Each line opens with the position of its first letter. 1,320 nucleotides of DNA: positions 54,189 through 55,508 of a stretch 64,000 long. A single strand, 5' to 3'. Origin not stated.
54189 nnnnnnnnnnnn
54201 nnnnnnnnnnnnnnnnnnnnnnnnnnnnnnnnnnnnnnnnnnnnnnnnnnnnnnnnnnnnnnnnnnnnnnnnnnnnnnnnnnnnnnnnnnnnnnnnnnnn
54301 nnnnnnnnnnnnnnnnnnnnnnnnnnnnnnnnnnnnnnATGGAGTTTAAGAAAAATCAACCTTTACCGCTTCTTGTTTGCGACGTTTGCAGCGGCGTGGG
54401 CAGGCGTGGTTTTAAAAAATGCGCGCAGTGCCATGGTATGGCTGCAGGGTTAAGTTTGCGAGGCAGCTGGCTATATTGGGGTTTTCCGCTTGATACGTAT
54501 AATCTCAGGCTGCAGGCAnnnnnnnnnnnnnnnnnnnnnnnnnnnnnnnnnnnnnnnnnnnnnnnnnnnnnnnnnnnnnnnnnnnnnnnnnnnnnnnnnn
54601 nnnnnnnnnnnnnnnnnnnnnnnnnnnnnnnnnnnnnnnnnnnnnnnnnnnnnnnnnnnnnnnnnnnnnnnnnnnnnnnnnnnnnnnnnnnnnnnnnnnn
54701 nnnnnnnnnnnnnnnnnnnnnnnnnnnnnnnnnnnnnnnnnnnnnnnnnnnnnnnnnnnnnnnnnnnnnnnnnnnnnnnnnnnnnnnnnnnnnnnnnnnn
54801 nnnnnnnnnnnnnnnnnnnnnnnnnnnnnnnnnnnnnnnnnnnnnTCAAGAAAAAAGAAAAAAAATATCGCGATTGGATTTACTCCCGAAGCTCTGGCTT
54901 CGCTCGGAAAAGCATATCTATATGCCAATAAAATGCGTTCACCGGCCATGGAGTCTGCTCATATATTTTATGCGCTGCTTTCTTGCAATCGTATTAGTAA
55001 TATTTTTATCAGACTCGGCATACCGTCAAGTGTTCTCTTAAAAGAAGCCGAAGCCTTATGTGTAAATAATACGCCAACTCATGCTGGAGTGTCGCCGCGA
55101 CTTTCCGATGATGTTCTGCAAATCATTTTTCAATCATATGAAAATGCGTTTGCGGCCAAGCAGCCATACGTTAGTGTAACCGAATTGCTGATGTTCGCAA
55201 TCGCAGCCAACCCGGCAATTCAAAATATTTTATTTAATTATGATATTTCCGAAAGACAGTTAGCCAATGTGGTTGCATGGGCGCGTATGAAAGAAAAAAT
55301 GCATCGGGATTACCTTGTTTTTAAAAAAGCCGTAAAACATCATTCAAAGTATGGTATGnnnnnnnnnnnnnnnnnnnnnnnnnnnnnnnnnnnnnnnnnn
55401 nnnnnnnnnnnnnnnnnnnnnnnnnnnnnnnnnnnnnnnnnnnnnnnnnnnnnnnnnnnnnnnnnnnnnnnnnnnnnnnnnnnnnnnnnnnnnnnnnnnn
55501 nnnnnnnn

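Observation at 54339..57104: Membrane-anchored double-AAA+ Clp/Hsp100-like protein with N-terminal zinc ribbon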

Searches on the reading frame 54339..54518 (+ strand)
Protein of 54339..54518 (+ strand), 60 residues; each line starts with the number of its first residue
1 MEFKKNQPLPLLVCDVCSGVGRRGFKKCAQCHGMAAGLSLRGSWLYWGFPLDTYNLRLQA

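Call 60: search_protein_families(library=pfam, proteins=[window:54339-54518:+], max_evalue=5)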
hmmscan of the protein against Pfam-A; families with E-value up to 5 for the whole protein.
window:54339-54518:+ (60 aa): 2 families
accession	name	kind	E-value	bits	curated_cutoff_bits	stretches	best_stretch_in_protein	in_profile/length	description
PF00684.25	DnaJ_CXXCXGXG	-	0.0092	16.7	32.7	1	14-33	44-63/65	DnaJ central domain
PF13442.11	Cytochrome_CBB3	-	0.02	15.6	27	1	26-44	12-31/68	Cytochrome C oxidase, cbb3-type, subunit III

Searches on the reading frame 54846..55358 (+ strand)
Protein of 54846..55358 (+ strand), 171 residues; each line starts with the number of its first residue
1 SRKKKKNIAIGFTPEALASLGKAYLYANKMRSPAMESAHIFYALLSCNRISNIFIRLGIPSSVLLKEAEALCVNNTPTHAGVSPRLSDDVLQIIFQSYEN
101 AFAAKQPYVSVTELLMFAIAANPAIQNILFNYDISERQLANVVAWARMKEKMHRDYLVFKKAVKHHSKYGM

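Call 60: search_protein_families(library=pfam, proteins=[window:54846-55358:+], max_evalue=5)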
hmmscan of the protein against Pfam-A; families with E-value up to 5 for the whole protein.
window:54846-55358:+ (171 aa): 1 family
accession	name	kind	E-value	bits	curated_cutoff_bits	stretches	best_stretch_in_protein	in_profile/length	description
PF02861.25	Clp_N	-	0.0017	18.9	20.7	1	23-70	1-50/53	Clp amino terminal domain, pathogenicity island component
